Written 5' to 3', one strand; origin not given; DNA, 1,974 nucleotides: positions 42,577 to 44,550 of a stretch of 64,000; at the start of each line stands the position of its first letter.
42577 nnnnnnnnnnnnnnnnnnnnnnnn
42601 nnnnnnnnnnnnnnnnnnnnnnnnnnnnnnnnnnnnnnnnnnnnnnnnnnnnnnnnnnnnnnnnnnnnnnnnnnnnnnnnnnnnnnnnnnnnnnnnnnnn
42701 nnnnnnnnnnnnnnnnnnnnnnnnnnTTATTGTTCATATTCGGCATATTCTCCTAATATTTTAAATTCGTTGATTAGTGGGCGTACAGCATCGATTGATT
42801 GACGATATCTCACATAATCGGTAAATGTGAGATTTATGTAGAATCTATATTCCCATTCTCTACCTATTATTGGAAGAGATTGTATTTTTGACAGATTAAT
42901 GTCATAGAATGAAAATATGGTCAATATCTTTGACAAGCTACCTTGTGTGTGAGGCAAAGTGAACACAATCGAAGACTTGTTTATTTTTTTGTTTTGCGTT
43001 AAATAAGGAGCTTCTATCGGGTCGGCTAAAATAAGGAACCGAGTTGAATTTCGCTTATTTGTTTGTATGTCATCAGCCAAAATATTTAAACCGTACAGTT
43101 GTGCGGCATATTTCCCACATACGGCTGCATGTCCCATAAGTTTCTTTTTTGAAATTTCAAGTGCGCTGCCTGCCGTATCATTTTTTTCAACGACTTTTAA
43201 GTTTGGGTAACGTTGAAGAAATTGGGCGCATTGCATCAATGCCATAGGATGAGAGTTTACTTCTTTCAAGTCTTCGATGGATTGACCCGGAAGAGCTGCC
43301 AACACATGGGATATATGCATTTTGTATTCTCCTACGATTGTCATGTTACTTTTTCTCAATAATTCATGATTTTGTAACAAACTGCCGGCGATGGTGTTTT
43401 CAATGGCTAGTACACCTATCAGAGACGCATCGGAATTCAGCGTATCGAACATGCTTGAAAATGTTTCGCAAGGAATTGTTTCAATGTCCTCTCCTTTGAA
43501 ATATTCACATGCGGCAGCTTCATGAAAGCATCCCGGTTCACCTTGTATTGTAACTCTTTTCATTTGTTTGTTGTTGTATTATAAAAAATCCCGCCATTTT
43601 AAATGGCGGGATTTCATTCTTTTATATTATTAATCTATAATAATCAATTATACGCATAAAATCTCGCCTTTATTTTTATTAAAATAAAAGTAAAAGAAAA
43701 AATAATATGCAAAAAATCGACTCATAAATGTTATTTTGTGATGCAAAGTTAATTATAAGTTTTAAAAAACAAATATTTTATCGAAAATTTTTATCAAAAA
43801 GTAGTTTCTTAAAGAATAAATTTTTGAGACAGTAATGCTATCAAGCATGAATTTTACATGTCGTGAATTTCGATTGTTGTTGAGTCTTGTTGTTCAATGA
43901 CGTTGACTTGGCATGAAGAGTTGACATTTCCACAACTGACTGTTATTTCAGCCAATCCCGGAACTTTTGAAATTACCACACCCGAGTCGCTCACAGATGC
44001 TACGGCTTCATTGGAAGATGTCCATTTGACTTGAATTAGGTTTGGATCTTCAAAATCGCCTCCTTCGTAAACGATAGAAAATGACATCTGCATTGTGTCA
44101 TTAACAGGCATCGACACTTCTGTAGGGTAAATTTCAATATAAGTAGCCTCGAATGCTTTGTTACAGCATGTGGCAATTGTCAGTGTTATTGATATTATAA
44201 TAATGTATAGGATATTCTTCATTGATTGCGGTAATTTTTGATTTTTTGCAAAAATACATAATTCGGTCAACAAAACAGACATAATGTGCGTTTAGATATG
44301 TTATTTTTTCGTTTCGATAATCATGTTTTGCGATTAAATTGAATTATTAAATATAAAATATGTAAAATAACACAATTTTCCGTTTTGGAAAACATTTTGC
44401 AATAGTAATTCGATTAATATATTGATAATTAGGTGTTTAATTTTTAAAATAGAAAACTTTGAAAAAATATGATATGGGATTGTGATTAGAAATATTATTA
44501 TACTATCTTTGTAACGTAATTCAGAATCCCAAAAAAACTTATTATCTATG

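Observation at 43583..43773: Phe/Tyr-codon leader peptide with terminator and antiterminator: a ribosome-mediated attenuator candidate in front of the pheA-aminotransferase-DAHPS/CM-tyrA operon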

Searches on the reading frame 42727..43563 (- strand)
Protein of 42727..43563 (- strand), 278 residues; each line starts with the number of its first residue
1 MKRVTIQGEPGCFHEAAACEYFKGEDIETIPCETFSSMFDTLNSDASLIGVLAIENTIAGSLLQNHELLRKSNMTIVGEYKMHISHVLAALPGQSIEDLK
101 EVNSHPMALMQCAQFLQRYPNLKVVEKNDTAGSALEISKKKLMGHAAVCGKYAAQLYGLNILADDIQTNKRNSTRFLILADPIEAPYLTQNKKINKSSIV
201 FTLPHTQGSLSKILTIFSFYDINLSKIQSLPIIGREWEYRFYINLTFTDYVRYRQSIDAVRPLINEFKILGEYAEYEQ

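Call 7: search_protein_families(library=pfam, proteins=[window:42727-43563:-])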
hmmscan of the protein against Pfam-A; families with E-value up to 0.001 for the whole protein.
window:42727-43563:- (278 aa): 1 family
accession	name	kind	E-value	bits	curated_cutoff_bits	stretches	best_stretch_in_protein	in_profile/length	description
PF00800.23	PDT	-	7.2e-53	179.5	25.2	1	4-181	1-178/181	Prephenate dehydratase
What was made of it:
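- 42727..43563 (-): pheA, prephenate dehydratase (first regulated gene). Pfam PF00800, E = 7e-53 (call 7).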

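Call 9: find_homologous_proteins(query=window:42727-43563:-)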
Query window:42727-43563:- (278 aa): 8000 proteins with E <= 0.001 among 8000 candidates; the best 120 are listed.
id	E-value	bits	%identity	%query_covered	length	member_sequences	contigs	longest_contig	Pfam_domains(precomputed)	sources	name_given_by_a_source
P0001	4.3e-164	562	95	100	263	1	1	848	PF00800.24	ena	-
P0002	5.0e-159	546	88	99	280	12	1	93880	PF00800.24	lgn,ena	-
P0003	3.9e-158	543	87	99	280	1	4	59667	PF00800.24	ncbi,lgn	-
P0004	5.7e-158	542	87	99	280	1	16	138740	PF00800.24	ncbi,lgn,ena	-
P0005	7.1e-156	535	87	99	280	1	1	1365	PF00800.24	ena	-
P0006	1.2e-155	535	85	99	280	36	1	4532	PF00800.24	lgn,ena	-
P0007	1.3e-151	521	84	99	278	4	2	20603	PF00800.24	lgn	-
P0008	2.2e-151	521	83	99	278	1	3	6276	PF00800.24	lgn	-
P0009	4.0e-151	520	83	99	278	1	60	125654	PF00800.24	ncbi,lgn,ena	-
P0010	2.0e-150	518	83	99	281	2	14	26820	PF00800.24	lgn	-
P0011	2.9e-150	517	82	99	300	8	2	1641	PF00800.24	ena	-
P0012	4.8e-150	516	82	99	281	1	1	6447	PF00800.24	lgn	-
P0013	5.4e-150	516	83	99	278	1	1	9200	PF00800.24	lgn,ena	-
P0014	1.3e-149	515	82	99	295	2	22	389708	PF00800.24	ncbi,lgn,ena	-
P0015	3.3e-149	514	81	99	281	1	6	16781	PF00800.24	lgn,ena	-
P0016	3.7e-149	513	82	99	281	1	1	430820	PF00800.24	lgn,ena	-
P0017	3.9e-149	513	82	99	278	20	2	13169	PF00800.24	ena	-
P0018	1.0e-148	512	81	99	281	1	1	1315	PF00800.24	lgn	-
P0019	1.9e-148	511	81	99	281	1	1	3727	PF00800.24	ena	-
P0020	2.7e-148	511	81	99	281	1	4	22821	PF00800.24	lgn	-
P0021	2.8e-148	511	82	99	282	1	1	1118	PF00800.24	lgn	-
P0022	3.1e-148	510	81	100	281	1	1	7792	PF00800.24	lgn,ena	-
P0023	3.2e-148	510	81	99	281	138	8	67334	PF00800.24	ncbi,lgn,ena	-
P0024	4.3e-148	510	82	100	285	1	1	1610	PF00800.24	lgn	-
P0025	4.4e-148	510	82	100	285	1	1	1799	PF00800.24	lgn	-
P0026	7.0e-148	509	82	99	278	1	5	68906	PF00800.24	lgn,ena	-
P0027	6.9e-147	506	82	99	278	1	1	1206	PF00800.24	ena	-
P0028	3.3e-145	500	80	99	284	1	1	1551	PF00800.24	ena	-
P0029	4.3e-145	500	81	99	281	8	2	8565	PF00800.24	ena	-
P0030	6.4e-145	500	79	99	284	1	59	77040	PF00800.24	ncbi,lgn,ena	-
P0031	8.7e-145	499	79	99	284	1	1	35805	PF00800.24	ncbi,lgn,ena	-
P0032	1.2e-144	499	79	99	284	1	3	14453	PF00800.24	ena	-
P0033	1.2e-144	499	79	99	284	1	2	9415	PF00800.24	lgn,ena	-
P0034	1.7e-144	498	79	99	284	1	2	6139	PF00800.24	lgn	-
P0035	2.3e-144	498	80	100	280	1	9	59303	PF00800.24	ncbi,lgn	ncbi:MAG: prephenate dehydratase [Muribaculaceae bacterium]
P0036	2.3e-144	498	79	99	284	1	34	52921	PF00800.24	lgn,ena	-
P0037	2.4e-144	498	80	100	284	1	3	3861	PF00800.24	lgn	-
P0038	5.9e-144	496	80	100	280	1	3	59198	PF00800.24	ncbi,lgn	ncbi:MAG: prephenate dehydratase [Muribaculaceae bacterium]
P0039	6.0e-144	496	79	100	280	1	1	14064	PF00800.24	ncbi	ncbi:MAG: prephenate dehydratase [Muribaculaceae bacterium]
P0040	6.0e-144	496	79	99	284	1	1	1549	PF00800.24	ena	-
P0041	6.2e-144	496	80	100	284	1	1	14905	PF00800.24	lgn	-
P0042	8.5e-144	496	79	99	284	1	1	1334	PF00800.24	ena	-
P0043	8.5e-144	496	80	100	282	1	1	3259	PF00800.24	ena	-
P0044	1.2e-143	495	79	99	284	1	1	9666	PF00800.24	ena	-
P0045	1.6e-143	495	79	99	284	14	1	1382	PF00800.24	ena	-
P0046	1.6e-143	495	79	99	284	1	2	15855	PF00800.24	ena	-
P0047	1.6e-143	495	79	99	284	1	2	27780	PF00800.24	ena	-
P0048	4.6e-143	493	78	100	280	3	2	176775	PF00800.24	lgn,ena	-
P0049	1.4e-142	492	78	100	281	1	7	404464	PF00800.24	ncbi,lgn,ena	-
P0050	7.2e-142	490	78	100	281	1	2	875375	PF00800.24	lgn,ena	-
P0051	9.7e-142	489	78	100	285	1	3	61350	PF00800.24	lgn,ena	-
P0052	3.8e-141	487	78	99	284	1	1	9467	PF00800.24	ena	-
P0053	1.0e-140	486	77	99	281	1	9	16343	PF00800.24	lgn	-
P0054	2.5e-140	484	78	99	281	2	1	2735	PF00800.24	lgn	-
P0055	5.0e-139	480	77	99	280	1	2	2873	PF00800.24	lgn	-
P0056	7.4e-139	480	76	99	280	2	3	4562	PF00800.24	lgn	-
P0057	1.4e-138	479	76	99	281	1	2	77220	PF00800.24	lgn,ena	-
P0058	1.5e-138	479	77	99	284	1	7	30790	PF00800.24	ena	-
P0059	1.5e-138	479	77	99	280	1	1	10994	PF00800.24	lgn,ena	-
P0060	2.2e-138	478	77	99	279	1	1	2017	PF00800.24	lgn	-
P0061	3.4e-138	477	77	99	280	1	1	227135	PF00800.24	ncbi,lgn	-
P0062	5.3e-138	477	77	99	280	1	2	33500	PF00800.24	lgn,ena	-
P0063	8.4e-138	476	77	99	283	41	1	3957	PF00800.24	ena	-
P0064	8.6e-138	476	76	99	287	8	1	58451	PF00800.24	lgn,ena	-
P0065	9.1e-138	476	77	99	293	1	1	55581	PF00800.24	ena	-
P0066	1.3e-137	476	76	99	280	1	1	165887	PF00800.24,PF01842.32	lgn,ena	-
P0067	1.6e-137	475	77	99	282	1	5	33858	PF00800.24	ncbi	-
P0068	1.6e-137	475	77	99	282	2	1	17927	PF00800.24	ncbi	-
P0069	2.1e-137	475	77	99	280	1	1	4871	PF00800.24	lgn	-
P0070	2.5e-137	475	76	100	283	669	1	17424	PF00800.24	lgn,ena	-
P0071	2.9e-137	474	76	99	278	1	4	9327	PF00800.24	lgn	-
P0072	3.3e-137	474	77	99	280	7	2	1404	PF00800.24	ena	-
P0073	3.6e-137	474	76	99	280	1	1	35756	PF00800.24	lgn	-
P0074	3.9e-137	474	76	100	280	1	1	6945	PF00800.24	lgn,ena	-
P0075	3.9e-137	474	76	100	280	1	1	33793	PF00800.24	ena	-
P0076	5.5e-137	474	77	99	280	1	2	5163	PF00800.24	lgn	-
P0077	5.5e-137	474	77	99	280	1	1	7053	PF00800.24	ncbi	-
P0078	6.6e-137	473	76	100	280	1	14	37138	PF00800.24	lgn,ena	-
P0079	9.1e-137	473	76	100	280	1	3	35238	PF00800.24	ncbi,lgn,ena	-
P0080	9.8e-137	473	75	100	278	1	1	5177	PF00800.24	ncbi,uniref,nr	ncbi:MAG TPA: prephenate dehydratase [Candidatus Limisoma intestinavium]|uniref:prephenate dehydrata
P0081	1.0e-136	473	76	100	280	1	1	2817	PF00800.24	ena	-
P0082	1.0e-136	473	76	100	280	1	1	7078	PF00800.24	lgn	-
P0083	1.2e-136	472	74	99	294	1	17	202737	PF00800.24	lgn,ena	-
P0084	1.2e-136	472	74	99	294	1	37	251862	PF00800.24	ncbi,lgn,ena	-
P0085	1.2e-136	472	76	100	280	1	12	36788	PF00800.24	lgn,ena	-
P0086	1.4e-136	472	76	100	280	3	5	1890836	PF00800.24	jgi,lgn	jgi:prephenate dehydratase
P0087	1.4e-136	472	76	100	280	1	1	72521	PF00800.24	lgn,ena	-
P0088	1.5e-136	472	76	99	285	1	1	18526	PF00800.24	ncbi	-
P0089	1.7e-136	472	76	100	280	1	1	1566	PF00800.24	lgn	-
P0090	1.7e-136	472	76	100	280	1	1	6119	PF00800.24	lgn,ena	-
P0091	1.7e-136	472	76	100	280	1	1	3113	PF00800.24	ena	-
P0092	1.7e-136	472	76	100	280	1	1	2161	PF00800.24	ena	-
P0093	1.9e-136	472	76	100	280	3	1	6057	PF00800.24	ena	-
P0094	1.9e-136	472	76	100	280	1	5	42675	PF00800.24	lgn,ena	-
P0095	1.9e-136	472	76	100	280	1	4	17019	PF00800.24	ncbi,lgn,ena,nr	ncbi:MAG: prephenate dehydratase [Bacteroidales bacterium]|nr:prephenate dehydratase [Bacteroidales 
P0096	2.0e-136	472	75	100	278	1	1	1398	PF00800.24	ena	-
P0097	2.4e-136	471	76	100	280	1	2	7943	PF00800.24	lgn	-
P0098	2.4e-136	471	76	100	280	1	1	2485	PF00800.24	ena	-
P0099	2.4e-136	471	76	100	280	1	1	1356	PF00800.24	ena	-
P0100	2.6e-136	471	76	100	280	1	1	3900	PF00800.24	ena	-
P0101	2.8e-136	471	76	99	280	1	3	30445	PF00800.24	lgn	-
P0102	2.8e-136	471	76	99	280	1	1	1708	PF00800.24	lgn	-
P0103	2.8e-136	471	76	99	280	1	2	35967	PF00800.24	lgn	-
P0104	3.1e-136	471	74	99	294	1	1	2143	PF00800.24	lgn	-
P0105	3.1e-136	471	74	99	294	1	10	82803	PF00800.24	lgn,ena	-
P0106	3.1e-136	471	74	99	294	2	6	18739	PF00800.24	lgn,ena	-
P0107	3.1e-136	471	74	99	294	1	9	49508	PF00800.24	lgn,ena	-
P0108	3.1e-136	471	74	99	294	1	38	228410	PF00800.24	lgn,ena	-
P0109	3.1e-136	471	74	99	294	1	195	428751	PF00800.24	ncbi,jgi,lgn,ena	-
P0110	3.1e-136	471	74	99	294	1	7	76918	PF00800.24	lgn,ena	-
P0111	3.1e-136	471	74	99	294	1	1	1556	PF00800.24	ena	-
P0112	3.3e-136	471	76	100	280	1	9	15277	PF00800.24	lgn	-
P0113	3.3e-136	471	76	100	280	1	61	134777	PF00800.24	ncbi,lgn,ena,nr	ncbi:MAG: prephenate dehydratase [Muribaculaceae bacterium]|nr:prephenate dehydratase [Bacteroidales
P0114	3.3e-136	471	76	100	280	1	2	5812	PF00800.24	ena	-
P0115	3.5e-136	471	76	99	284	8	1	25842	PF00800.24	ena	-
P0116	3.8e-136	471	75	100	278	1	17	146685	PF00800.24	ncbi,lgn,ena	-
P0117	3.9e-136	471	77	99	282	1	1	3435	PF00800.24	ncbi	-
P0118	4.1e-136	471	74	100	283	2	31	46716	PF00800.24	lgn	-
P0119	4.3e-136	471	74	99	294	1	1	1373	PF00800.24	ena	-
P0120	4.3e-136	471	74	99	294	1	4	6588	PF00800.24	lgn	-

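Call 12: find_related_loci(query=A1, collection=genome_contigs, flank=5000)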
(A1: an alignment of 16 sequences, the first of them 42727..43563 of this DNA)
Query A1 (278 aa) in genome_contigs; peptide patterns used: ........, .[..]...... (x = any residue, [..] = any of these).
599 stretches matched a pattern (row limit reached: there are more); 590 encode a relative of the query (tblastn E <= 1e-3); the best 80 are kept; 80 distinct loci.
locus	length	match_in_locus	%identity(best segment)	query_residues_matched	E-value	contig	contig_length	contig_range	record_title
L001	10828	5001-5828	87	1-276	1e-167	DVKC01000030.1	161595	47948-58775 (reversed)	MAG TPA_asm: Candidatus Avimuribaculum pullicola isolate ChiHecec3B27-9160 ChiHecec3B27__C206039_L161595_SRR6323528, who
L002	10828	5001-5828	82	1-276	1e-159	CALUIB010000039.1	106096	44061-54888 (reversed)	MAG: uncultured Muribaculaceae bacterium isolate BRZ_LB__bin19 genome assembly, contig: BRZ_LB__NODE_218_length_106096_c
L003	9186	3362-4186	81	2-276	1e-155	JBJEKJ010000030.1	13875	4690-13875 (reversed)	MAG: Muribaculaceae bacterium isolate SARD08_bin.036 NODE_1758_length_13875_cov_6.590449, whole genome shotgun sequence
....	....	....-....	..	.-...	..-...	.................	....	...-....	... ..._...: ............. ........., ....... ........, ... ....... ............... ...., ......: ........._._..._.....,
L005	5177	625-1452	74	2-277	2e-147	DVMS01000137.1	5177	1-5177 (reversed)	MAG TPA_asm: Candidatus Limisoma intestinavium isolate 17073 MalCec4__C346022_L5177_SRR2134673, whole genome shotgun seq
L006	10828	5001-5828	75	2-277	5e-146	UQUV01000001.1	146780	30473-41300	uncultured Porphyromonadaceae bacterium isolate UMGS659 genome assembly, contig: NODE_100_length_146780_cov_8.004478, wh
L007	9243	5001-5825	75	2-276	7e-145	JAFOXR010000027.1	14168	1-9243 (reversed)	MAG: Muribaculaceae bacterium isolate RGIG893 Dairy_cattle_Rectum-3__c287527, whole genome shotgun sequence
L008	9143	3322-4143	74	2-275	3e-142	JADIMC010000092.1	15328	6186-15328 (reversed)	MAG: Candidatus Limisoma faecipullorum isolate 6919 E1M07__C315078_L15328_SRR9113726, whole genome shotgun sequence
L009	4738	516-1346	74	2-277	1e-143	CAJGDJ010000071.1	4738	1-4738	MAG: uncultured Muribaculaceae bacterium isolate MAG53 genome assembly, contig: k141_6948481_length_4738_cov_12.9321, wh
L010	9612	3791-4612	74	2-275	3e-140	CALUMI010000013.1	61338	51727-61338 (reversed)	MAG: uncultured Muribaculaceae bacterium isolate BRZ_SH__bin69 genome assembly, contig: BRZ_SH__NODE_405_length_61338_co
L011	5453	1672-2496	74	2-275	6e-141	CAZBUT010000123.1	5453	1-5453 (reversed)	MAG TPA_asm: uncultured Muribaculaceae bacterium isolate SRP315200_co2_521 genome assembly, contig: NODE_27536_length_54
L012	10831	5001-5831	70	2-278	4e-139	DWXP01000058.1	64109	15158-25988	MAG TPA_asm: Candidatus Barnesiella merdigallinarum isolate CHK136-6590 CHK136__C118376_L64109_SAMEA104467408, whole gen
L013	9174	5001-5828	71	3-278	1e-138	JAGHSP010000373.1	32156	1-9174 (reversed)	MAG: Candidatus Sodaliphilus limicaballi isolate E2_8 c_000000119362, whole genome shotgun sequence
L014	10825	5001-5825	73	2-275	5e-138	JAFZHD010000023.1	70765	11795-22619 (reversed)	MAG: Muribaculaceae bacterium isolate RGIG7762 Water_buffalos_Rectum.Co__c1399852, whole genome shotgun sequence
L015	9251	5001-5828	69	3-278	1e-137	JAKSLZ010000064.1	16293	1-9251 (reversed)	MAG: Muribaculaceae bacterium isolate Horse_feces112 MAG112_64, whole genome shotgun sequence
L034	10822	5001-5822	70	3-273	3e-131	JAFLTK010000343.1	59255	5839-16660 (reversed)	MAG: Muribaculaceae bacterium isolate HAN051 Seq1, whole genome shotgun sequence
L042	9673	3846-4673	67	3-275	4e-128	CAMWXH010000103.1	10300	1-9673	MAG TPA_asm: uncultured Porphyromonadaceae bacterium isolate SRR14411255_bin.6_metawrap_v1.3_MAG genome assembly, contig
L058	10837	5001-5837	64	2-275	1e-123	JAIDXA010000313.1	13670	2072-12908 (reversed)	MAG: Paramuribaculum sp. isolate SC0373_S3_21 SC0373_S3_21_contig_313, whole genome shotgun sequence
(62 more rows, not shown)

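Call 53: search_protein_families(library=pfam, proteins=[L058:3625-4995:+, L034:3787-4815:+, L042:2642-3745:+])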
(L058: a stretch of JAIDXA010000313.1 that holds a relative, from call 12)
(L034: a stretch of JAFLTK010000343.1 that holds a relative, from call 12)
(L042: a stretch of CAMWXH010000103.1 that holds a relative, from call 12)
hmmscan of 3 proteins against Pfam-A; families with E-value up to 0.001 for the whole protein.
L058:3625-4995:+ (456 aa): 4 families
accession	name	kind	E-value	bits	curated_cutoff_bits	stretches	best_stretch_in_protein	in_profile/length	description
PF13393.11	tRNA-synt_His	-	3.1e-34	119.1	25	2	96-343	66-307/308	Histidyl-tRNA synthetase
PF03129.25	HGTP_anticodon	-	9.2e-15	55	21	1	363-451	1-92/94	Anticodon binding domain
PF00587.30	tRNA-synt_2b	-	1.6e-07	32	29.3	1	102-184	18-107/179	tRNA synthetase class II core domain (G, H, P, S and T)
PF00152.25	tRNA-synt_2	-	2.9e-05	23.7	25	0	122-178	94-145/308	tRNA synthetases class II (D, K and N)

L034:3787-4815:+ (342 aa): 2 families
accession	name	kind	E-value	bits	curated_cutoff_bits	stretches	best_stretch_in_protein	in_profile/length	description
PF00586.29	AIRS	-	7.8e-29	100.8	24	1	34-145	1-110/112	AIR synthase related protein, N-terminal domain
PF02769.27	AIRS_C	-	5.8e-06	27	23.1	1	180-272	21-102/156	AIR synthase related protein, C-terminal domain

L042:2642-3745:+ (367 aa): 3 families
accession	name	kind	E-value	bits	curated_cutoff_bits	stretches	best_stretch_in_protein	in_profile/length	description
PF06071.19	YchF-GTPase_C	-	4.9e-41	139.2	27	1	283-366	1-84/84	Protein of unknown function (DUF933)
PF01926.29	MMR_HSR1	-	7.1e-24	84.5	21.9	1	5-121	2-98/113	50S ribosome-binding GTPase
PF02421.24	FeoB_N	-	1.4e-09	38.1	27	1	5-49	3-47/156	Ferrous iron transport protein B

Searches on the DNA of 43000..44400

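Call 4: search_rna_families(source=window, start=43000, end=44400, threshold=evalue, max_evalue=10, show_alignments=3)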
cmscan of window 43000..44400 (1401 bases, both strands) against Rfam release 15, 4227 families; matches with E-value up to 10: 27.
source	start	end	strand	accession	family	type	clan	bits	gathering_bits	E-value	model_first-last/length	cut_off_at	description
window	43522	43617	+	RF02450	ncr1175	Gene; sRNA;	-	33.4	60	0.00084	1-110/110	no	Bacillus sRNA ncr1175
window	43582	43681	-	RF02452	ncr1575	Gene; sRNA;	-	30.2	60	0.045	1-212/212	no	Bacillus sRNA ncr1575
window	43586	43671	-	RF01822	RsaJ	Gene; sRNA;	-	28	100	0.00027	1-287/287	no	RNA Staph. aureus A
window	43580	43640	-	RF00506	Thr_leader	Cis-reg; leader;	-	25.2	55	0.041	1-118/118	no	Threonine operon leader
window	43583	43643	-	RF02450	ncr1175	Gene; sRNA;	-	24.5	60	0.088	1-110/110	no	Bacillus sRNA ncr1175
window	43533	43623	+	RF01772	rnk_pseudo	Cis-reg; leader;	-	21.4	55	0.78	1-108/108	no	Pseudomonas rnk leader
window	43522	43616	+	RF01820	RsaE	Gene; sRNA;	-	21.3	79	0.93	1-112/112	no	RNA Staph. aureus E (RoxS)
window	43584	43650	-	RF00368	sroB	Gene; sRNA;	-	21.1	44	9.7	1-83/83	no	sroB RNA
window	43581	43658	-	RF01859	Phe_leader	Cis-reg; leader;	-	20.9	55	1.3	1-125/125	no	Phenylalanine leader peptide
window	43514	43614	+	RF01796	frnS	Gene; sRNA;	-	20.5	60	1.2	1-119/119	no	Fumarate/nitrate reductase regulator sRNA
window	43520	43624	+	RF00558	L20_leader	Cis-reg; leader;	-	20.1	58.7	0.46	1-127/127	no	Ribosomal protein L20 leader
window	43574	43656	-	RF00121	MicC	Gene; sRNA;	-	19.6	90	5.7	1-123/123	no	MicC RNA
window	43023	43082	-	RF02054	STnc420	Gene; sRNA;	-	19.2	70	1.3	1-58/58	no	Salmonella enterica sRNA STnc420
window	43585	43616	-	RF01772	rnk_pseudo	Cis-reg; leader;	-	18.6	55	3.2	72-100/108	no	Pseudomonas rnk leader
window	43545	43619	+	RF02618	SSRC34_2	Gene; sRNA;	-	18.2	48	5.7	1-125/125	no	Streptococcus sRNA 34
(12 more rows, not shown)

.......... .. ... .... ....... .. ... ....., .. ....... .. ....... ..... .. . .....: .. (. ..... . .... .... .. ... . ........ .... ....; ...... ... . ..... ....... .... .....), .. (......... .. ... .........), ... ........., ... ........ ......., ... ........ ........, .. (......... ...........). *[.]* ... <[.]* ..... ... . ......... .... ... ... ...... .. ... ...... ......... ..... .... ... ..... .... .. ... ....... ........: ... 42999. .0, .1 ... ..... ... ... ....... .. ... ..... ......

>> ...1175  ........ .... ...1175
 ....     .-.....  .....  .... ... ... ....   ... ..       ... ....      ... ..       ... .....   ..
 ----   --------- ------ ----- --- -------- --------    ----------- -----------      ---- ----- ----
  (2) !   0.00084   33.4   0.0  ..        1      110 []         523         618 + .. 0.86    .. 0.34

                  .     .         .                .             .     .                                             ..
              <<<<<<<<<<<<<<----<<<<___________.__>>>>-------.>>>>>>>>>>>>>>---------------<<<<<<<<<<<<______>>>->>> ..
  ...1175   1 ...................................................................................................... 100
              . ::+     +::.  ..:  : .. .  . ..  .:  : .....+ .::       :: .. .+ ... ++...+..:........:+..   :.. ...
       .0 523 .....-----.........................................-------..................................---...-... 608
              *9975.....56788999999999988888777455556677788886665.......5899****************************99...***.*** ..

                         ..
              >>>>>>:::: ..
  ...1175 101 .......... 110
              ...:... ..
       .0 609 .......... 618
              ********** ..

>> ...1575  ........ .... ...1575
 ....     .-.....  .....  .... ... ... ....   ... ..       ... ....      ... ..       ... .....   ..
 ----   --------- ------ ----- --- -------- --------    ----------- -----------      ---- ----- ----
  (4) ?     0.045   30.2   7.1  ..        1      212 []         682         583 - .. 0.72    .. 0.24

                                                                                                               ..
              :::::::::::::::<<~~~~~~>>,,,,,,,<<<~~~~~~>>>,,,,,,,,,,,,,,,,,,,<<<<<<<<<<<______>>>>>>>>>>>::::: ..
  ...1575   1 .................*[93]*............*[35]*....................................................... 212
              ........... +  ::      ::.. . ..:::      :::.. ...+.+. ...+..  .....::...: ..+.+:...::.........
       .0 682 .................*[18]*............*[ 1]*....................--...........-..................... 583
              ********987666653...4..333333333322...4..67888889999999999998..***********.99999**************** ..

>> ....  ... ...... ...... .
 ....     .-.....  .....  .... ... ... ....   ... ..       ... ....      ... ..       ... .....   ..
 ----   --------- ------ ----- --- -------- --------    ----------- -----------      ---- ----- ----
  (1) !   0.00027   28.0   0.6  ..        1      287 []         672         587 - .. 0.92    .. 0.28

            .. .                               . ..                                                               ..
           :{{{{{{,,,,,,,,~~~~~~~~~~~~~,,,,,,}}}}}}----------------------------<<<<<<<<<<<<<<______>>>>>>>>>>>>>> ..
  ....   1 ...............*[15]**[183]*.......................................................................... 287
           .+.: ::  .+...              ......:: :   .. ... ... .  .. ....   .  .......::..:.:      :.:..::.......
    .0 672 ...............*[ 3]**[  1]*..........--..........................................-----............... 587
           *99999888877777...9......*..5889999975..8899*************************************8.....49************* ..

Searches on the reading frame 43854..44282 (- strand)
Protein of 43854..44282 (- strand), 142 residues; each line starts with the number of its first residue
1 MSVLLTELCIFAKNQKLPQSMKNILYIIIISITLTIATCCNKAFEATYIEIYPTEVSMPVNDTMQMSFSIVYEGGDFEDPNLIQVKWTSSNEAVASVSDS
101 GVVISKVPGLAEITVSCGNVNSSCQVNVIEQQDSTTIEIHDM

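Call 7: search_protein_families(library=pfam, proteins=[window:43854-44282:-])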
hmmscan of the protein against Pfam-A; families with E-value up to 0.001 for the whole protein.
window:43854-44282:- (142 aa): 1 family
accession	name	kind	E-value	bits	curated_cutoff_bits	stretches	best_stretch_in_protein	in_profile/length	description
PF02368.24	Big_2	-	3e-08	33.9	22.8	1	47-126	3-77/79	Bacterial Ig-like domain (group 2)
